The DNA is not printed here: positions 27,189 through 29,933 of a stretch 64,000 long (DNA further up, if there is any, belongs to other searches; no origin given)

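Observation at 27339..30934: AsrA-like AAA+/Lon protease translationally coupled to a USP-like protein, with a convergent secreted-protein ORF overlapping the 3' end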

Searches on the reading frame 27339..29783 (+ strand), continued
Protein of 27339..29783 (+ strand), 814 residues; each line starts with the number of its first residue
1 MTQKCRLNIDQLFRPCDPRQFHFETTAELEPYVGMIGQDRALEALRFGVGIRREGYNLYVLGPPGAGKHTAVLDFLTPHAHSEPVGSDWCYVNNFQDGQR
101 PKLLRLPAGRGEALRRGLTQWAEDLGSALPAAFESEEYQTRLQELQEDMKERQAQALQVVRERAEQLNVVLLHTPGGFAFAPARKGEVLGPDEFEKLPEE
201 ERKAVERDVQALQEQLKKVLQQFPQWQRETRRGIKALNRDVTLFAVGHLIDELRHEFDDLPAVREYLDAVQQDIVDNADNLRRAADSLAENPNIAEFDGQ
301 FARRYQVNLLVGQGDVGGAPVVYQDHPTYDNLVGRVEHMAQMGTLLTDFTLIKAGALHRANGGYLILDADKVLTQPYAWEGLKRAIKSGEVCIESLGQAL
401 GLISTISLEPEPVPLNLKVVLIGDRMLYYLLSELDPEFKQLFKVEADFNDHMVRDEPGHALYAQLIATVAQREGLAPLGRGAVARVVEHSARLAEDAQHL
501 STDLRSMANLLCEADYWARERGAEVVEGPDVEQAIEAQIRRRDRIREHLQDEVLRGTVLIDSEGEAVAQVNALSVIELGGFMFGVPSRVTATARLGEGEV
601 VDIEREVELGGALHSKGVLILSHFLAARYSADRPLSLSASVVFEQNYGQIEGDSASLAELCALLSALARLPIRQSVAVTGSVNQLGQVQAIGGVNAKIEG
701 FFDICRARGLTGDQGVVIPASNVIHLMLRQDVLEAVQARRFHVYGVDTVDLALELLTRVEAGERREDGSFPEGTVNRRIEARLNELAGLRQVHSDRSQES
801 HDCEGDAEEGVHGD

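Call 10: find_encoding_contigs(protein=P0002, flank=5000, max_places=3)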
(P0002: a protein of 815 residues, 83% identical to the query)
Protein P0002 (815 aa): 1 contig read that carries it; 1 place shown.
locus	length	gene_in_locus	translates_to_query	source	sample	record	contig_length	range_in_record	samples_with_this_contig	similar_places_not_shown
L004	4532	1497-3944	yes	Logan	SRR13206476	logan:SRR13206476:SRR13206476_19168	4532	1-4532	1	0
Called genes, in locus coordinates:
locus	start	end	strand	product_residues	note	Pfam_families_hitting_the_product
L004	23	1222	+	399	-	PF00374:NiFeSe_Hases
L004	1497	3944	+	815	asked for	PF20437:LonC_helical, PF13654:AAA_32, PF20436:LonB_AAA-LID, PF05362:Lon_C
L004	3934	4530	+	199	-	?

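Call 13: find_encoding_contigs(protein=P0001, flank=10000, max_places=3)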
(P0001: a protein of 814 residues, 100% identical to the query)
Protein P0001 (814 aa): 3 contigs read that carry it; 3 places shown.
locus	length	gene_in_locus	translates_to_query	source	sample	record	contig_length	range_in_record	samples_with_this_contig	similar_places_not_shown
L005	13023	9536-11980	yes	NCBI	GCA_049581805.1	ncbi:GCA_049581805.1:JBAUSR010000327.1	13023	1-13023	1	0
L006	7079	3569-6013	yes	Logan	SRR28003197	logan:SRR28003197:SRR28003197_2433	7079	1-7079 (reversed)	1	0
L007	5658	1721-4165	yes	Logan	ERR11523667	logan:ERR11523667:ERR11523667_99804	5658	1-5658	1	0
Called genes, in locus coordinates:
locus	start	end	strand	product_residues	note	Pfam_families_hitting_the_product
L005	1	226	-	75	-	PF00708:Acylphosphatase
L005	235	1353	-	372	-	PF01924:HypD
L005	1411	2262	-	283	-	PF02492:cobW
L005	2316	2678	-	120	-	PF01155:HypA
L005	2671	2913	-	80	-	PF01455:HupF_HypC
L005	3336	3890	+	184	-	PF01750:HycI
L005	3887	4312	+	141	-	PF04809:HupH_C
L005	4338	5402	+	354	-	PF01058:Oxidored_q6, PF14720:NiFe_hyd_SSU_C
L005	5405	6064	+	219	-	-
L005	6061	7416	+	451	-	PF13187:Fer4_9 (faint), PF12838:Fer4_7 (faint), PF00037:Fer4 (faint), PF12837:Fer4_6 (faint), PF13183:Fer4_8, PF14697:Fer4_21 (faint), PF13534:Fer4_17, PF02754:CCG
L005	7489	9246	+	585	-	PF27537:HoxH, PF00374:NiFeSe_Hases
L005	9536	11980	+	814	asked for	PF20437:LonC_helical, PF13654:AAA_32, PF20436:LonB_AAA-LID, PF05362:Lon_C (weak)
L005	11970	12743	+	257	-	-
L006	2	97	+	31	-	?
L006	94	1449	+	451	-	PF13187:Fer4_9 (faint), PF12838:Fer4_7 (faint), PF00037:Fer4 (faint), PF12837:Fer4_6 (faint), PF13183:Fer4_8, PF14697:Fer4_21 (faint), PF13534:Fer4_17, PF02754:CCG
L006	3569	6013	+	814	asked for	PF20437:LonC_helical, PF13654:AAA_32, PF20436:LonB_AAA-LID, PF05362:Lon_C (weak)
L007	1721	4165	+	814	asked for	PF20437:LonC_helical, PF13654:AAA_32, PF20436:LonB_AAA-LID, PF05362:Lon_C (weak)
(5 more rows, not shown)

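Call 27: find_related_loci(query=A2, collection=genome_contigs, flank=4000)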
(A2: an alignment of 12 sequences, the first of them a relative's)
Query A2 (814 aa) in genome_contigs; peptide patterns used: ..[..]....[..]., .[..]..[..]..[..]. (x = any residue, [..] = any of these).
600 stretches matched a pattern (row limit reached: there are more); 598 encode a relative of the query (tblastn E <= 1e-3); the best 80 are kept; 80 distinct loci.
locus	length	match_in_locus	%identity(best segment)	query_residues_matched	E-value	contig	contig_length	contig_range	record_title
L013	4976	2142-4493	60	7-787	0e+0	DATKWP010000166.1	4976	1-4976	MAG TPA_asm: Anaerolineae bacterium isolate SMAG_U14166 k141_373984, whole genome shotgun sequence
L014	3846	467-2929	56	1-814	0e+0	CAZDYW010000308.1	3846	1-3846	MAG TPA_asm: uncultured Anaerolineales bacterium isolate binchicken_co15_170 genome assembly, contig: NODE_25810_length_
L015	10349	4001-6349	58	16-793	0e+0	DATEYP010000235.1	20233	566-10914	MAG TPA_asm: Acidiferrobacterales bacterium isolate SMAG_U8448 k141_1248420, whole genome shotgun sequence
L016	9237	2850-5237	58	1-791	0e+0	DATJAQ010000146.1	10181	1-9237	MAG TPA_asm: Terriglobia bacterium isolate SMAG_U15331 k141_555139, whole genome shotgun sequence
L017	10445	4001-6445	55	7-813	0e+0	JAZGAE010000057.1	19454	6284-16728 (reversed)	MAG: Alphaproteobacteria bacterium isolate SCS1bin.19 SCS1bin.19_57, whole genome shotgun sequence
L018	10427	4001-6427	54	1-809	0e+0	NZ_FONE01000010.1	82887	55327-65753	Nitrosomonas sp. Nm166, whole genome shotgun sequence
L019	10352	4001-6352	57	7-787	0e+0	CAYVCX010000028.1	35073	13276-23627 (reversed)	MAG TPA_asm: uncultured Anaerolineales bacterium isolate SRP141376_co1_360 genome assembly, contig: NODE_2847_length_350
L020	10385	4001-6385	55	12-805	0e+0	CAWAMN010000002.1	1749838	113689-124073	MAG: uncultured Gammaproteobacteria bacterium isolate MFD01721.bin.1.18 genome assembly, contig: contig_6611, whole geno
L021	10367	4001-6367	56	7-790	0e+0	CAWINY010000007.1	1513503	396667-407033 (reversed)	MAG: uncultured Acidobacteriota bacterium isolate MFD01299.bin.1.190 genome assembly, contig: contig_6222, whole genome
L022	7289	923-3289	55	7-790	0e+0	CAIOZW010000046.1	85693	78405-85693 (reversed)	MAG: uncultured Acidobacteria bacterium isolate LaPlata_bin-2064 genome assembly, contig: bin-2064:046/517, whole genome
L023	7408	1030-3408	57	12-799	0e+0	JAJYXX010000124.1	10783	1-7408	MAG: Chloroflexi bacterium isolate FK3.bin76 NODE_12236_length_10783_cov_7.425863, whole genome shotgun sequence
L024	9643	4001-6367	56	7-797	0e+0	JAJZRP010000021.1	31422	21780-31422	MAG: Proteobacteria bacterium isolate SKS1.bin95 NODE_2493_length_31422_cov_20.374277, whole genome shotgun sequence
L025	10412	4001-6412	55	7-806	0e+0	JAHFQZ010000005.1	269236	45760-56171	MAG: Nitrosomonadales bacterium isolate nzgw562 NODE_14_length_269237_cov_14.371160, whole genome shotgun sequence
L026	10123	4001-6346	56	1-787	0e+0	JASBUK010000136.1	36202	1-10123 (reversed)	MAG: Trueperaceae bacterium isolate BWSM_7 k141_718150, whole genome shotgun sequence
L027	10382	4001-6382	55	1-791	0e+0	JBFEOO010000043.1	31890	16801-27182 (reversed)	MAG: Arenicellales bacterium isolate Mix_mud04.2021.02.41 k141_2801786_length_31890_cov_14.5974, whole genome shotgun se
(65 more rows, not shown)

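Call 59: search_dna_similar(query=window:27339-29783:+, collection=plasmids, mode=protein, max_rows=15, max_evalue=1e-30)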
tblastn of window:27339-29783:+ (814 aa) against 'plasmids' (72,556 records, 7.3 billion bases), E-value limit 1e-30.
Records with a match: 47; places in all: 47; records where one place covers at least 80% of the query: 28.
Best place of each record, by identity: <60% 47.
By first word of the organism name: Leisingera 11; Escherichia 9; Vibrio 8; Klebsiella 4; Acinetobacter 3; Photobacterium 2; Proteus 2; Leptospira 2; Cupriavidus 1; Sulfitobacter 1; and 4 more.
By predicted mobility (MOB-suite, as given by PLSDB): non-mobilizable 42; mobilizable 4; conjugative 1.
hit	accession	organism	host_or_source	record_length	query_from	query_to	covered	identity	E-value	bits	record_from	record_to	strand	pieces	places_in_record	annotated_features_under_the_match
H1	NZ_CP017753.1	Cupriavidus sp. USMAHM13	cell culture,Paddy field, Sungai Manik, ...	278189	1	791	97%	48.4%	0e+0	722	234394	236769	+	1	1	ATP-binding protein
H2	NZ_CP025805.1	Sulfitobacter sp. SK012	Marine Sediment,North Sea (sediment)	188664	16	807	97%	46.9%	0e+0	706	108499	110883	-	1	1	ATP-binding protein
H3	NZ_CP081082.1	Leisingera caerulea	-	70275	13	808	98%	46.5%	0e+0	678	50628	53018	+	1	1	ATP-binding protein | hypothetical protein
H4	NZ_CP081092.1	Leisingera caerulea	-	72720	13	808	98%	46.3%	0e+0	679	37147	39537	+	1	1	ATP-binding protein | hypothetical protein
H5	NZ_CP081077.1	Leisingera caerulea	-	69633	13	808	98%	46.2%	0e+0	677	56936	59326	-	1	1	ATP-binding protein | hypothetical protein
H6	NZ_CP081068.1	Leisingera caerulea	-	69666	13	808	98%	46.1%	0e+0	675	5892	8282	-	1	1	ATP-binding protein | hypothetical protein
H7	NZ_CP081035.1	Leisingera aquaemixtae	-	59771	13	808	98%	46.0%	0e+0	681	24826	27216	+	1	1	ATP-binding protein | hypothetical protein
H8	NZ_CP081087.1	Leisingera caerulea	-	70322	13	791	96%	46.9%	0e+0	680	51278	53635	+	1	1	ATP-binding protein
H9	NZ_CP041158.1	Leisingera aquaemixtae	cell culture,Biocathode MCL, marine ...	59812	13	791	96%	46.2%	0e+0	676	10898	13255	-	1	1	ATP-binding protein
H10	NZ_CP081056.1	Leisingera aquaemixtae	-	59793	13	791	96%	46.2%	0e+0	674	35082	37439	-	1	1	ATP-binding protein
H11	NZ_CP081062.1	Leisingera aquaemixtae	-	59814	13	791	96%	45.9%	0e+0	672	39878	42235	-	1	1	ATP-binding protein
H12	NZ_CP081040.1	Leisingera sp. M527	-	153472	23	813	97%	45.1%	0e+0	648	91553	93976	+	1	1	ATP-binding protein | hypothetical protein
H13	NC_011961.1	Thermomicrobium roseum DSM 5159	-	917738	6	787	96%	45.5%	0e+0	663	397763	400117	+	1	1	ATP-binding protein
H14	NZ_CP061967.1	Klebsiella pneumoniae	Homo sapiens,whole organism,bile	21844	4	787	96%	42.9%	0e+0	656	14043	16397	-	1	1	record has no annotation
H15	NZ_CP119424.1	Photobacterium sp. DA100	-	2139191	7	786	96%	42.0%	0e+0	605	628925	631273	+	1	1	none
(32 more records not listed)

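Call 60: get_annotated_region(hit=H1, flank=3000)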
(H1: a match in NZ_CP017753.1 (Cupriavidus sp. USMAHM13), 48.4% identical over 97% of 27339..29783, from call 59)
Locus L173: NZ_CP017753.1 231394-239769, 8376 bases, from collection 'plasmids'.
description: Cupriavidus sp. USMAHM13 isolate pure plasmid unnamed1, complete sequence
organism: Cupriavidus sp. USMAHM13 (NCBI taxid 1389192)
taxonomy: Bacteria; Pseudomonadota; Betaproteobacteria; Burkholderiales; Burkholderiaceae; Cupriavidus; Cupriavidus sp. USMAHM13
host: -; source: cell culture,Paddy field, Sungai Manik, Malaysia; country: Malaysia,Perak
typing (MOB-suite, as given by PLSDB): non-mobilizable; replicon rep_cluster_331
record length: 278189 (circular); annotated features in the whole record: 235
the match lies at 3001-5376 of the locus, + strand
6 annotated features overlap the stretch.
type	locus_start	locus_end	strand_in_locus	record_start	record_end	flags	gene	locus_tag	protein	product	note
CDS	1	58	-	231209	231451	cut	-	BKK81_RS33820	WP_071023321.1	hypothetical protein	-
CDS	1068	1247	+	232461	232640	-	-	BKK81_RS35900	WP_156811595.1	hypothetical protein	-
CDS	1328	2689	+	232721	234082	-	-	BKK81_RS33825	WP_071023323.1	nicotinate phosphoribosyltransferase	GO:0009435 - NAD biosynthetic process [Evidence IEA]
CDS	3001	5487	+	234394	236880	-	-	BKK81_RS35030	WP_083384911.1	ATP-binding protein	-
CDS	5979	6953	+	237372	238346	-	-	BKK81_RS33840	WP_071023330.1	IS30 family transposase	-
CDS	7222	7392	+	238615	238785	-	-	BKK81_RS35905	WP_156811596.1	hypothetical protein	-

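Call 61: get_annotated_region(hit=H13, flank=3000)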
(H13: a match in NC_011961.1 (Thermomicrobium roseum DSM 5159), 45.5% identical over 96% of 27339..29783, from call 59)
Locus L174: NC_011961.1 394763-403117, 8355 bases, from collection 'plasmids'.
description: Thermomicrobium roseum DSM 5159 plasmid unnamed, complete sequence
organism: Thermomicrobium roseum DSM 5159 (NCBI taxid 309801)
taxonomy: Bacteria; Thermomicrobiota; Thermomicrobia; Thermomicrobiales; Thermomicrobiaceae; Thermomicrobium; Thermomicrobium roseum; Thermomicrobium roseum DSM 5159
host: -; source: -; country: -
typing (MOB-suite, as given by PLSDB): non-mobilizable
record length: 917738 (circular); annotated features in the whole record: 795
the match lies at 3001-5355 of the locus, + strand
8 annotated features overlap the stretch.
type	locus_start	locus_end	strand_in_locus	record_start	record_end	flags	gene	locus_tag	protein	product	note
CDS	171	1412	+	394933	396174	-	-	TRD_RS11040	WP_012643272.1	amidohydrolase/deacetylase family metallohydrolase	-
CDS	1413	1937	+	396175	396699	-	-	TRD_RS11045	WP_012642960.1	deoxyuridine 5'-triphosphate nucleotidohydrolase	-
CDS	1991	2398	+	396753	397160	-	-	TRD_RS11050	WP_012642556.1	hypothetical protein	-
CDS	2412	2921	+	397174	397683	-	-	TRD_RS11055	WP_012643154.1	YIP1 family protein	-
CDS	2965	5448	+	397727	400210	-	-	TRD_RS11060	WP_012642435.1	ATP-binding protein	-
CDS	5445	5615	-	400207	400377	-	-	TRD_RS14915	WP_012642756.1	hypothetical protein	-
CDS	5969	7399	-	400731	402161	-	-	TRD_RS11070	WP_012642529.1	aspartate kinase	-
CDS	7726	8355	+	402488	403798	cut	-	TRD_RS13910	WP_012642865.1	RNA polymerase sigma factor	GO:0006352 - DNA-templated transcription initiation [Evidence IEA]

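Call 62: get_annotated_region(hit=H3, flank=3000)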
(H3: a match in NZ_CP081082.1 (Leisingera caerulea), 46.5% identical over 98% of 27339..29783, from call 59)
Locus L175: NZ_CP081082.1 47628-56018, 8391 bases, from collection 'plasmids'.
description: Leisingera caerulea strain S141 plasmid unnamed4, complete sequence
organism: Leisingera caerulea (NCBI taxid 506591)
taxonomy: Bacteria; Pseudomonadota; Alphaproteobacteria; Rhodobacterales; Roseobacteraceae; Leisingera; Leisingera caerulea
host: -; source: -; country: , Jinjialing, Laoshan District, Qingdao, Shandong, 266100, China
typing (MOB-suite, as given by PLSDB): non-mobilizable; replicon rep_cluster_508
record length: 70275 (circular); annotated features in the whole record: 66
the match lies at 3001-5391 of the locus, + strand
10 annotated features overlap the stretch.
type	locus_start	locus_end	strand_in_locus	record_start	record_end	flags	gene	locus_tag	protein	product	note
CDS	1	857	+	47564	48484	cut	-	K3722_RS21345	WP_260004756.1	DnaJ C-terminal domain-containing protein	-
CDS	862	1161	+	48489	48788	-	-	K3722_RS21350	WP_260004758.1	chaperone modulator CbpM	-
CDS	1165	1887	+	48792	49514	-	-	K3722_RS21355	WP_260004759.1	DUF5765 domain-containing protein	-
CDS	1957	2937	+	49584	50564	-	-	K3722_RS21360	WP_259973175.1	zinc-dependent alcohol dehydrogenase family protein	-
CDS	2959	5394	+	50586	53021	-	-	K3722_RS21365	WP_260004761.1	ATP-binding protein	-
CDS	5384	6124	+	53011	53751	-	-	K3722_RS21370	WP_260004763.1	hypothetical protein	-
CDS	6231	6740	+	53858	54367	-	-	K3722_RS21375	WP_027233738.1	hydrolase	-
CDS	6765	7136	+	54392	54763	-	-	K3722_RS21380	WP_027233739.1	hypothetical protein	-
CDS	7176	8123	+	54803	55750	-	-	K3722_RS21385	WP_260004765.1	hexose kinase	GO:0005975 - carbohydrate metabolic process [Evidence IEA]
CDS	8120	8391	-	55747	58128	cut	ppsA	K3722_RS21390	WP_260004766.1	phosphoenolpyruvate synthase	GO:0016310 - phosphorylation [Evidence IEA]; GO:0006090 - pyruvate metabolic process [Evidence IEA]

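Call 65: search_protein_families(library=padloc, proteins=[window:27339-29783:+], max_evalue=0.01)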
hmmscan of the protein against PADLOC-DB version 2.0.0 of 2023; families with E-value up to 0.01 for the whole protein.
window:27339-29783:+ (814 aa): 2 families
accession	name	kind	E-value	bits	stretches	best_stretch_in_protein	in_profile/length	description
PDLC04140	mad8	-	0.0021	15.6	1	35-272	5-183/314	mads_8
PDLC02506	BrxL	-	0.007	12.7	0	652-738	583-663/680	BrxL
